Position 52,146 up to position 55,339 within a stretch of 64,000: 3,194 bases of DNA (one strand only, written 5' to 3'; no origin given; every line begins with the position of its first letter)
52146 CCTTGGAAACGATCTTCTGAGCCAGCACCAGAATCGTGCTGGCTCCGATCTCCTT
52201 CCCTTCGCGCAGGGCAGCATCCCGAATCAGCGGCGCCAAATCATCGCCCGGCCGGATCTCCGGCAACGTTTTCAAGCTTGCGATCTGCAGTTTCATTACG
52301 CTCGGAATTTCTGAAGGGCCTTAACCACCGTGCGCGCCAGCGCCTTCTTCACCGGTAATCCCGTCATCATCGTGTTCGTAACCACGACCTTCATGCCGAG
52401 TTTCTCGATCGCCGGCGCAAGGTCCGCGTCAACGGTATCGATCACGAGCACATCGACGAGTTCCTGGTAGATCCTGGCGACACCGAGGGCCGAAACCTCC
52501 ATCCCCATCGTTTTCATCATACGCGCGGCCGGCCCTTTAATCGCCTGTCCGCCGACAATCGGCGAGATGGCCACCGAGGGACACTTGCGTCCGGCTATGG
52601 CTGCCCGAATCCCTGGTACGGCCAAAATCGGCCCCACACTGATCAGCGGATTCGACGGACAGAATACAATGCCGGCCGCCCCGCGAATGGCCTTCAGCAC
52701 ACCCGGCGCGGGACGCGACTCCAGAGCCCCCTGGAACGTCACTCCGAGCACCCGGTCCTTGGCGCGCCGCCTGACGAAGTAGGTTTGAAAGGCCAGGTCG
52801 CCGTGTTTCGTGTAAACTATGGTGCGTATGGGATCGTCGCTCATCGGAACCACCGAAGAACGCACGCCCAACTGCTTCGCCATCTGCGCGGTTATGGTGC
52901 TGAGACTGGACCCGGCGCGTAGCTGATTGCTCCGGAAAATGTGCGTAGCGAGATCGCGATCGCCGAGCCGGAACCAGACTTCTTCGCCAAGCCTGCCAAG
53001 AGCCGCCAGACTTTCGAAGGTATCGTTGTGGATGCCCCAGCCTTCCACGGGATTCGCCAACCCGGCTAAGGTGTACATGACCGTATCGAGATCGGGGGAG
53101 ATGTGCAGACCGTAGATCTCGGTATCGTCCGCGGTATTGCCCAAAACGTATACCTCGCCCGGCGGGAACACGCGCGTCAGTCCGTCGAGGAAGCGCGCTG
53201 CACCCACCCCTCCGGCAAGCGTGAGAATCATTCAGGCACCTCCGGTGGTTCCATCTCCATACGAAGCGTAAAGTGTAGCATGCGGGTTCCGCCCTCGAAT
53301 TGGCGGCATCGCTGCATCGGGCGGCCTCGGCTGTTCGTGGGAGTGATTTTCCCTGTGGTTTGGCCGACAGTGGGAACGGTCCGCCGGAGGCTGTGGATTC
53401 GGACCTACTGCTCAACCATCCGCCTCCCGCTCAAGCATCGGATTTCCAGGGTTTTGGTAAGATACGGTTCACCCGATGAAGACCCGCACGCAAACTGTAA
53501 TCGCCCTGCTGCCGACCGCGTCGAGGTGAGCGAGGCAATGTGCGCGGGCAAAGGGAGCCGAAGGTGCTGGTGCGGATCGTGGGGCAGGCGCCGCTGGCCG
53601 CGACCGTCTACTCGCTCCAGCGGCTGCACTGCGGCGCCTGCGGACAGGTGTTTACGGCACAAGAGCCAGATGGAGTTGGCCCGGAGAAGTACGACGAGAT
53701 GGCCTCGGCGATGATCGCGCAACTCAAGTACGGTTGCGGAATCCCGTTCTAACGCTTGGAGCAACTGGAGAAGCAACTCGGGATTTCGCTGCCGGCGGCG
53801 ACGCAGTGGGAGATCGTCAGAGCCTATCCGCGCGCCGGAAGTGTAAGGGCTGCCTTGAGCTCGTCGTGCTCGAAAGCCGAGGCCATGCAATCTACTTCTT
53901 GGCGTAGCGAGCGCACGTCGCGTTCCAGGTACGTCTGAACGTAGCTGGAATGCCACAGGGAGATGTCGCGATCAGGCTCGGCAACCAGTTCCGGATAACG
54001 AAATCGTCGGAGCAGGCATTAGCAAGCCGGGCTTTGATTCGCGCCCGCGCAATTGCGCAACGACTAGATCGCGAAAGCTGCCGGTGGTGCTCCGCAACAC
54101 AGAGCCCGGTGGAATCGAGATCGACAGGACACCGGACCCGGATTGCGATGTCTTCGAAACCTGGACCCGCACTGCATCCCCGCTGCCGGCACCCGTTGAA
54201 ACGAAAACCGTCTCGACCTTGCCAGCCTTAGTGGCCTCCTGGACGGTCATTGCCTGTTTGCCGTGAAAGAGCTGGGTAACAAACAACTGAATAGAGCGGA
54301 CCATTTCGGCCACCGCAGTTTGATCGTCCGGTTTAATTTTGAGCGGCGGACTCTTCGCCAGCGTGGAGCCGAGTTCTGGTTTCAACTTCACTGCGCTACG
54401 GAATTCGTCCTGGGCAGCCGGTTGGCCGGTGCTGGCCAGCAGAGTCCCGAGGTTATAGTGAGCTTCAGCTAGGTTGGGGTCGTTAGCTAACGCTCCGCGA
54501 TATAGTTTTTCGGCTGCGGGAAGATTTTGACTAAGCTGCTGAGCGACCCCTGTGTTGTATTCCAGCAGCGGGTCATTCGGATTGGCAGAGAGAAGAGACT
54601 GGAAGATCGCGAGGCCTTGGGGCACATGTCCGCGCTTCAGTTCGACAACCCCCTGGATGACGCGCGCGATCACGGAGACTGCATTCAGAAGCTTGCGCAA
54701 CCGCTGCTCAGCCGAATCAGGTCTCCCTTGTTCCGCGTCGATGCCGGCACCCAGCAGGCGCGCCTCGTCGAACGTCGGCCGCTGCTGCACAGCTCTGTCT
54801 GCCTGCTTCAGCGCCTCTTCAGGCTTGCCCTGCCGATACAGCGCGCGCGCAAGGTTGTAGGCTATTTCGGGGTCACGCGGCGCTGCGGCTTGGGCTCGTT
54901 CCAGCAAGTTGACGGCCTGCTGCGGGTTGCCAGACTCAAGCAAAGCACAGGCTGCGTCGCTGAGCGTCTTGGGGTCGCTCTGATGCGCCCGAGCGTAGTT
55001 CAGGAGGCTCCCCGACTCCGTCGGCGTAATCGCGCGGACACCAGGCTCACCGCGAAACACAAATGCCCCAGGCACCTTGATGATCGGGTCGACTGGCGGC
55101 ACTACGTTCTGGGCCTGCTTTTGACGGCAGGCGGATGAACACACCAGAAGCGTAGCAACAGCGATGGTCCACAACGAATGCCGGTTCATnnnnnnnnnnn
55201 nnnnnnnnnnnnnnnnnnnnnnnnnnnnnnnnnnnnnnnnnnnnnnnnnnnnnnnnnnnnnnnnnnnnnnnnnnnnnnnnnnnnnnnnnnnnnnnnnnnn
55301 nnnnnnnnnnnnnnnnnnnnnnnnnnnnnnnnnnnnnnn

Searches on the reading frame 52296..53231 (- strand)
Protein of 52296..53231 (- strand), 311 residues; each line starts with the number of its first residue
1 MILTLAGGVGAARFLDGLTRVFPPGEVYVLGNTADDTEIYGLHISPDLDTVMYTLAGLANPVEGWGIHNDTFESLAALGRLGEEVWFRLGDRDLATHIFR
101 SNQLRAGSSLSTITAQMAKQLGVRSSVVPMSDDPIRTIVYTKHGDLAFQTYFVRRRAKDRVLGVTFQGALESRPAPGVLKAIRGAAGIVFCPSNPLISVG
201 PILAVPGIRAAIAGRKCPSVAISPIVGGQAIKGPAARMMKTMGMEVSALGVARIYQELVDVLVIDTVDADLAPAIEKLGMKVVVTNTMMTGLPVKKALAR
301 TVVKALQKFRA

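Call 11: search_protein_families(library=pfam, proteins=[window:52296-53231:-])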
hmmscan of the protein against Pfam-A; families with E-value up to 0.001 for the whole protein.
window:52296-53231:- (311 aa): 1 family
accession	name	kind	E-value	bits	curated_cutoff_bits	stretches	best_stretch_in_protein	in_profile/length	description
PF01933.23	CofD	-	1.6e-46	159.3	30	1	2-268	1-253/290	2-phospho-L-lactate transferase CofD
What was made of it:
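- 51562..53231 (-): cofD-cofE. There is no site upstream here, but these genes are site-preceded regulon members in relatives. Pfam (call 11).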

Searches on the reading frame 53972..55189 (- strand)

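Call 11: search_protein_families(library=pfam, proteins=[window:53972-55189:-])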
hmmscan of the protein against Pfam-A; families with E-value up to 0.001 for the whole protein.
window:53972-55189:- (405 aa): 22 families
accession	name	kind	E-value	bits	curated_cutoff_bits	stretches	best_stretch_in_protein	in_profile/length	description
PF13432.12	TPR_16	-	3.2e-23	82.3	32.7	2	78-138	2-62/65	Tetratricopeptide repeat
PF14559.12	TPR_19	-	1e-19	71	25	2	83-132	1-50/68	Tetratricopeptide repeat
PF07719.23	TPR_2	-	1.8e-17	62.3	27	1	107-139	1-33/34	Tetratricopeptide repeat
PF13428.12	TPR_14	-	8.9e-17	60.4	23.5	2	107-146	1-40/44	Tetratricopeptide repeat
PF13431.12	TPR_17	-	8.2e-13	48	24.4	1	229-258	1-30/34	Tetratricopeptide repeat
PF12895.13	ANAPC3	-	2.5e-12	47.3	27.2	2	90-166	6-81/82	Anaphase-promoting complex, cyclosome, subunit 3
PF00515.34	TPR_1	-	5.5e-11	42.2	27.8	1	111-140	5-34/34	Tetratricopeptide repeat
PF13424.12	TPR_12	-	2.8e-10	40.7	30.1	1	109-169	5-73/77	Tetratricopeptide repeat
PF24575.1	TPR_Slam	-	9.1e-10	39.3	35.2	1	188-262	30-103/104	Surface lipoprotein assembly modifier, N-terminal TPR repeats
PF07721.20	TPR_4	-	5.6e-09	36.2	27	0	109-131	3-25/26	Tetratricopeptide repeat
PF13414.12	TPR_11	-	6.3e-09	35.8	26.8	1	222-255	9-42/42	TPR repeat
PF04733.20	Coatomer_E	-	9.9e-08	32.2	21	0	69-128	197-256/290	Coatomer epsilon subunit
PF13181.12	TPR_8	-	2.1e-07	31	25.7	0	108-138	2-32/34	Tetratricopeptide repeat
PF13174.12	TPR_6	-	3.2e-07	31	26.3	0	111-138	4-31/33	Tetratricopeptide repeat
PF13371.12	TPR_9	-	1.1e-06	29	35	0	84-145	6-67/73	Tetratricopeptide repeat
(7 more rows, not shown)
